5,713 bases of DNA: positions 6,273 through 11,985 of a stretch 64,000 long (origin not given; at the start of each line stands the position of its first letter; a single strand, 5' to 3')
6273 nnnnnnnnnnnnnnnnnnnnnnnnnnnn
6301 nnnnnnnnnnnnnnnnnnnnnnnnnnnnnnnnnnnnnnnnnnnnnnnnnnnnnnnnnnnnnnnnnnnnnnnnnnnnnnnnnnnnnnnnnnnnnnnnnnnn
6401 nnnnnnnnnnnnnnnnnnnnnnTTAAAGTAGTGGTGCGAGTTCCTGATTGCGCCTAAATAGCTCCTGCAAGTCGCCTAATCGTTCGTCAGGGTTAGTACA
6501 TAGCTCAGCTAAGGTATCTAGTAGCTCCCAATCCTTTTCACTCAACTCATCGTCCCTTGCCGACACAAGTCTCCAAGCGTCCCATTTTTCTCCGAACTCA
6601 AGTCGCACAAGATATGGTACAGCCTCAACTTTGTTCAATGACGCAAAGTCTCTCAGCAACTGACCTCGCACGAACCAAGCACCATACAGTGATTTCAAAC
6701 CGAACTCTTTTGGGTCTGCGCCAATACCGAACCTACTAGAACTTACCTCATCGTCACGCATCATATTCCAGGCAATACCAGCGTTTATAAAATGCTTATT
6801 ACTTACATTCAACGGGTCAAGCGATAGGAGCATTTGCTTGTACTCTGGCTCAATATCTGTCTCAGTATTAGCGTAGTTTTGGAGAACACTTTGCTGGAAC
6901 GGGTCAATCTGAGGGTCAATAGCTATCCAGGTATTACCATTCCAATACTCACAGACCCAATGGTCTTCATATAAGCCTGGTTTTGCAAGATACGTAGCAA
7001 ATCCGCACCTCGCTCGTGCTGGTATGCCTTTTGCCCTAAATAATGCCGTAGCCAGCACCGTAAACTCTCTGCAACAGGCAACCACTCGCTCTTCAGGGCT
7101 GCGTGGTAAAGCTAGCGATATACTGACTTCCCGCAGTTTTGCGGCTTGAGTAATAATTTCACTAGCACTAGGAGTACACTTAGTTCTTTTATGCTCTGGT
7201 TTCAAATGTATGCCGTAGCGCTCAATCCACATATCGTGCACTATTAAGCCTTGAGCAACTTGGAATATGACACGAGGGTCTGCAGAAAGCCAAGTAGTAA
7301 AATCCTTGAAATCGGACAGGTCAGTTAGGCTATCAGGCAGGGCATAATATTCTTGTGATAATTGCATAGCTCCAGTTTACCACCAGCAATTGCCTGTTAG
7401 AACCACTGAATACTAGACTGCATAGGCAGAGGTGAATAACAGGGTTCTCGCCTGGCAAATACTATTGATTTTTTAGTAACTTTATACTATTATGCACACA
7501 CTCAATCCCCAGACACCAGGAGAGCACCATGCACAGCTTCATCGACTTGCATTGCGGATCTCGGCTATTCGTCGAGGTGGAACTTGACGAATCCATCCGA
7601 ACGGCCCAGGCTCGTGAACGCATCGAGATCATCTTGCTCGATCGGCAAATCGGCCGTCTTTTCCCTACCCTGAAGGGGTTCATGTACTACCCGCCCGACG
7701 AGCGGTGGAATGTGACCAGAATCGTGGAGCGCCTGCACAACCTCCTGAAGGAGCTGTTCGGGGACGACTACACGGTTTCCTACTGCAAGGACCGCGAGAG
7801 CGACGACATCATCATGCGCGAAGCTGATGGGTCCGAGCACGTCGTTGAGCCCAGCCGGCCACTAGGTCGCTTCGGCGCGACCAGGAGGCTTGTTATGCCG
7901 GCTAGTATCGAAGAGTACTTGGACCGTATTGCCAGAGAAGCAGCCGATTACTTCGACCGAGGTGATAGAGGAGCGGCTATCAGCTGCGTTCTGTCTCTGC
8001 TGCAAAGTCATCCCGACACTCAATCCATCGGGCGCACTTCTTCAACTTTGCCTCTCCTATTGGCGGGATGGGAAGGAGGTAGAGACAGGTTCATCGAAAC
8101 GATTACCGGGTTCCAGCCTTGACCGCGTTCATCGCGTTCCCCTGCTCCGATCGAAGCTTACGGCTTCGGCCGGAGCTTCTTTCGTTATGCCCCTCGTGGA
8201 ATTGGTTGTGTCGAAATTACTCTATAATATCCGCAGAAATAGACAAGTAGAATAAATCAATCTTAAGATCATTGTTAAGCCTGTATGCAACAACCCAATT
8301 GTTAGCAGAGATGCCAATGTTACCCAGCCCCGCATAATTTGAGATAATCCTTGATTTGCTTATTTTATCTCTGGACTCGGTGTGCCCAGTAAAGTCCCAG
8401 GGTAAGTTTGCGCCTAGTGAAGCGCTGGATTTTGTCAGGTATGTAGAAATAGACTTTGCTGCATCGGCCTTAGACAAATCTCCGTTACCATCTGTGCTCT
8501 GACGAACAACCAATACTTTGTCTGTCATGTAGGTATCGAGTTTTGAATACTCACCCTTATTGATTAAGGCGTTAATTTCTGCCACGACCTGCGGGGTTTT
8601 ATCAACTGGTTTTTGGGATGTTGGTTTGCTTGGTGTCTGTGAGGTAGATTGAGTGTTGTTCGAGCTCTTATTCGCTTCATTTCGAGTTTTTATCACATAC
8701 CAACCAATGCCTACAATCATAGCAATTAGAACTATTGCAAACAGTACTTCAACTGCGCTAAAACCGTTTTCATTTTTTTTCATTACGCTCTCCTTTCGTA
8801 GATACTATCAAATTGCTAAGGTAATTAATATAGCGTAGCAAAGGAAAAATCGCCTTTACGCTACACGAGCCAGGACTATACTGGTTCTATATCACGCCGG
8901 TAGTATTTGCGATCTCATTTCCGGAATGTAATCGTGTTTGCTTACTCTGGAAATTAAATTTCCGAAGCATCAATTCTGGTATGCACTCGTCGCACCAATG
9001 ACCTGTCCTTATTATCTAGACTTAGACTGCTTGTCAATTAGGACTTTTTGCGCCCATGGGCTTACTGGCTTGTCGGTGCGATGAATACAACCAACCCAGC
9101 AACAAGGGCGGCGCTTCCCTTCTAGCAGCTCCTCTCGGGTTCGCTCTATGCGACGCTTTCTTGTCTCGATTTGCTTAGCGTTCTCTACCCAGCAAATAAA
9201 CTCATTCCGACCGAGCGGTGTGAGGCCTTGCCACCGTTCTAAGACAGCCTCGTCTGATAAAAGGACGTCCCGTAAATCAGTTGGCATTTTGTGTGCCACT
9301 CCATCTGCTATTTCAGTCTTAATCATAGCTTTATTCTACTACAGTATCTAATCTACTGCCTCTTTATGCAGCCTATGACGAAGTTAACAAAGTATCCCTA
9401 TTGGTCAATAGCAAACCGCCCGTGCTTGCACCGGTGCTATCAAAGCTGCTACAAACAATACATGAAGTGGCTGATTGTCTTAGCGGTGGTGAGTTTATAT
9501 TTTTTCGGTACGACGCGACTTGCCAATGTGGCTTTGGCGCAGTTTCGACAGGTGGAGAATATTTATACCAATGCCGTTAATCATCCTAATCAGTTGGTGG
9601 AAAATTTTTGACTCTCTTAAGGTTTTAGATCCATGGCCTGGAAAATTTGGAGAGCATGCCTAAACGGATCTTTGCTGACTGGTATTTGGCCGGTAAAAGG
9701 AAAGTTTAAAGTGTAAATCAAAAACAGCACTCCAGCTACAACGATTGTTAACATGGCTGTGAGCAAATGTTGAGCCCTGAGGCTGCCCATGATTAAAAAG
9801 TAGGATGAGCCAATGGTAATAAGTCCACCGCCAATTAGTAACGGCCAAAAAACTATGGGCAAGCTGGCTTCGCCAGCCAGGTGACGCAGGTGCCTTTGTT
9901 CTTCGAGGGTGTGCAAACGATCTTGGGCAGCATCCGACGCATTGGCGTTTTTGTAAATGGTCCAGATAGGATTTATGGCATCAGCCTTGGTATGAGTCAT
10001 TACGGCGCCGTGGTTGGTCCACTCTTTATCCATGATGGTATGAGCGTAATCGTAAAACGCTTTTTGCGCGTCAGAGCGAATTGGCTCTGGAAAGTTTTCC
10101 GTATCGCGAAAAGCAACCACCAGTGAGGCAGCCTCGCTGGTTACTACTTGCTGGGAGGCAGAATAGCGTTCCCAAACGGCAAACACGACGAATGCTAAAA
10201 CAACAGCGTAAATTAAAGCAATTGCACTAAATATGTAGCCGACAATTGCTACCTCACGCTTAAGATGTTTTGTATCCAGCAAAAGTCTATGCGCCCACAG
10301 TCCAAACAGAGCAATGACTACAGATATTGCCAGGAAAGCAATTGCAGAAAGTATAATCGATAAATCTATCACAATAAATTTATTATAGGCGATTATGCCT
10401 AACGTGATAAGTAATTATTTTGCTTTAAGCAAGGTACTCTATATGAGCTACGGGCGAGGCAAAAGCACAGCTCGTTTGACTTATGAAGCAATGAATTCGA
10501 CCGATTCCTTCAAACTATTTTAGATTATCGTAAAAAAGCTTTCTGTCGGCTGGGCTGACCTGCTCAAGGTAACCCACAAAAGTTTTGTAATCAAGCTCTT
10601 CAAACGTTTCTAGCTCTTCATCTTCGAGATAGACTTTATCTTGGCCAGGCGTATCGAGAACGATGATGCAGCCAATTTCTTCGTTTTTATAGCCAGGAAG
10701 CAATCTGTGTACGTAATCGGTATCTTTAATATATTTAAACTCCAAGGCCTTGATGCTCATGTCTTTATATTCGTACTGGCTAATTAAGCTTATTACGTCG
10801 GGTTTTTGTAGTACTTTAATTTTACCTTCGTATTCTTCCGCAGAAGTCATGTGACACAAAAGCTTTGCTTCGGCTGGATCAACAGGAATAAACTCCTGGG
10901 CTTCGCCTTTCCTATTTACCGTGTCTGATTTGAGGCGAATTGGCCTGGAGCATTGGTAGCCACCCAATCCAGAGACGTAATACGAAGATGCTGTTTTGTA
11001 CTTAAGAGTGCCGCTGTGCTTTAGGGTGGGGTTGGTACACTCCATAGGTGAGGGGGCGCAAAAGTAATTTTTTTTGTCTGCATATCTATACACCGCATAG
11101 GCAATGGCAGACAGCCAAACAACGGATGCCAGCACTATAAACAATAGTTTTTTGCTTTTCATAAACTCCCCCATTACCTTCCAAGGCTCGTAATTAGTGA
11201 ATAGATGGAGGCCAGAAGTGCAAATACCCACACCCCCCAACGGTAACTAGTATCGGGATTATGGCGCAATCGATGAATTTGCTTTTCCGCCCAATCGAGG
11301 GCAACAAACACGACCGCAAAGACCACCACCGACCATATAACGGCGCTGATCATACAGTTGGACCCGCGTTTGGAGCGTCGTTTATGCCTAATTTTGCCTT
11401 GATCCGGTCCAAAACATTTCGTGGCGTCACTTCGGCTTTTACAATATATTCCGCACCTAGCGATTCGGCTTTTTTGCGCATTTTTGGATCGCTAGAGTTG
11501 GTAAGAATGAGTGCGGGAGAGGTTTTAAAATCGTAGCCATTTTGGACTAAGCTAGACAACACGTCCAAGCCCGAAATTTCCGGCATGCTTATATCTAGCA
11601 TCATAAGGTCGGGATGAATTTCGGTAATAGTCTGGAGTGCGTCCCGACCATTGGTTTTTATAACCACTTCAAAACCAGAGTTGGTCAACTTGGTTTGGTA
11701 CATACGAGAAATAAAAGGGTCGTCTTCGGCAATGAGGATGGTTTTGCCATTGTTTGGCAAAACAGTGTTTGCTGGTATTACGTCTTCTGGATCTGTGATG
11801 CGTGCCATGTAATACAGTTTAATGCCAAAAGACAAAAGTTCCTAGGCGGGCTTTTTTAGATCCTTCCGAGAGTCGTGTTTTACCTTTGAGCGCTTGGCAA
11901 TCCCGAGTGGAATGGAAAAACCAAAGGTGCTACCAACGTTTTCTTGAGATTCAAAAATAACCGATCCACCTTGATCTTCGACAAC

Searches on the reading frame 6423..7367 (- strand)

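Call 33: search_protein_families(library=pfam, proteins=[window:6423-7367:-], max_evalue=0.01)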
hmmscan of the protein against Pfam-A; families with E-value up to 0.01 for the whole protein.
window:6423-7367:- (314 aa): 1 family
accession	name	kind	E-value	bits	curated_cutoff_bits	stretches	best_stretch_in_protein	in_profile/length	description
PF01841.26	Transglut_core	-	1.6e-07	32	23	1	97-152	52-108/108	Transglutaminase-like superfamily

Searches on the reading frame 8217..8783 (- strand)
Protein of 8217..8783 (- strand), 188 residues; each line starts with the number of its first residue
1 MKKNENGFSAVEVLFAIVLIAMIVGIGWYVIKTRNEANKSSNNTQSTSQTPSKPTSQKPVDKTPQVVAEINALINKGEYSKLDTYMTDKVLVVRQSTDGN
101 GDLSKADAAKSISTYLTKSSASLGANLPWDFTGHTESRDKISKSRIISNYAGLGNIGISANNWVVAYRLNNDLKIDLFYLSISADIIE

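Call 33: search_protein_families(library=pfam, proteins=[window:8217-8783:-], max_evalue=0.01)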
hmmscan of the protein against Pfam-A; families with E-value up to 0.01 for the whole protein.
window:8217-8783:- (188 aa): 1 family
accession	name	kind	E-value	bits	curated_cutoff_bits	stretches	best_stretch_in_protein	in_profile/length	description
PF07963.17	N_methyl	-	7.8e-05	22.5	21.2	1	2-26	1-25/27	Prokaryotic N-terminal methylation motif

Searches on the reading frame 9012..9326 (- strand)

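Call 33: search_protein_families(library=pfam, proteins=[window:9012-9326:-], max_evalue=0.01)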
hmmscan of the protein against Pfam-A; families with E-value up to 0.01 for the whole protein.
window:9012-9326:- (104 aa): 1 family
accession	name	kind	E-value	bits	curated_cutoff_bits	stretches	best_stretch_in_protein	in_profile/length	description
PF13376.11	OmdA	-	1.4e-16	60.6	25.6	1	13-70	3-60/60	Bacteriocin-protection, YdeI or OmpD-Associated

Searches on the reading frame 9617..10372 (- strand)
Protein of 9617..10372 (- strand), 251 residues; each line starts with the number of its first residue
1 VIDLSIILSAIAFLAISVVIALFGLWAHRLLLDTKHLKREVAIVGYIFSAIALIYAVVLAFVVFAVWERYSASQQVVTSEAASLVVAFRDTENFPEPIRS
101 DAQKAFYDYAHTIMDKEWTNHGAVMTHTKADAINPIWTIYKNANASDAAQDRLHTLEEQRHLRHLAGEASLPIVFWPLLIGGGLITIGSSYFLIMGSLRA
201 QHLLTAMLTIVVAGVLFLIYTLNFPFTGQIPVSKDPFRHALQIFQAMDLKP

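Call 33: search_protein_families(library=pfam, proteins=[window:9617-10372:-], max_evalue=0.01)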
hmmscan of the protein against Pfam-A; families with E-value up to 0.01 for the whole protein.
window:9617-10372:- (251 aa): 1 family
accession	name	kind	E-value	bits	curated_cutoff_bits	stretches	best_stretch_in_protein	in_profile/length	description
PF14023.12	Bestrophin-like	-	3.2e-40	138.6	32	1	16-237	2-232/232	Bestrophin-like domain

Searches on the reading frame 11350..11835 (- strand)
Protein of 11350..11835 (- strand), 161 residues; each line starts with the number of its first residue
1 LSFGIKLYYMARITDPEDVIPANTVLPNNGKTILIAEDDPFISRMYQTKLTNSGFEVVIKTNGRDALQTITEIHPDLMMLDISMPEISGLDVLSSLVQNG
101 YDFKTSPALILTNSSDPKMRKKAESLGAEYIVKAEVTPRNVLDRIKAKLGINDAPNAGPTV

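Call 34: search_protein_families(library=pfam, proteins=[window:11350-11835:-], max_evalue=0.01)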
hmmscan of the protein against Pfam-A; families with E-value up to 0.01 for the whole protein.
window:11350-11835:- (161 aa): 1 family
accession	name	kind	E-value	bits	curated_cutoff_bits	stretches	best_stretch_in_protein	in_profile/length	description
PF00072.30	Response_reg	-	6.7e-20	71.8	30.2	1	33-145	1-110/111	Response regulator receiver domain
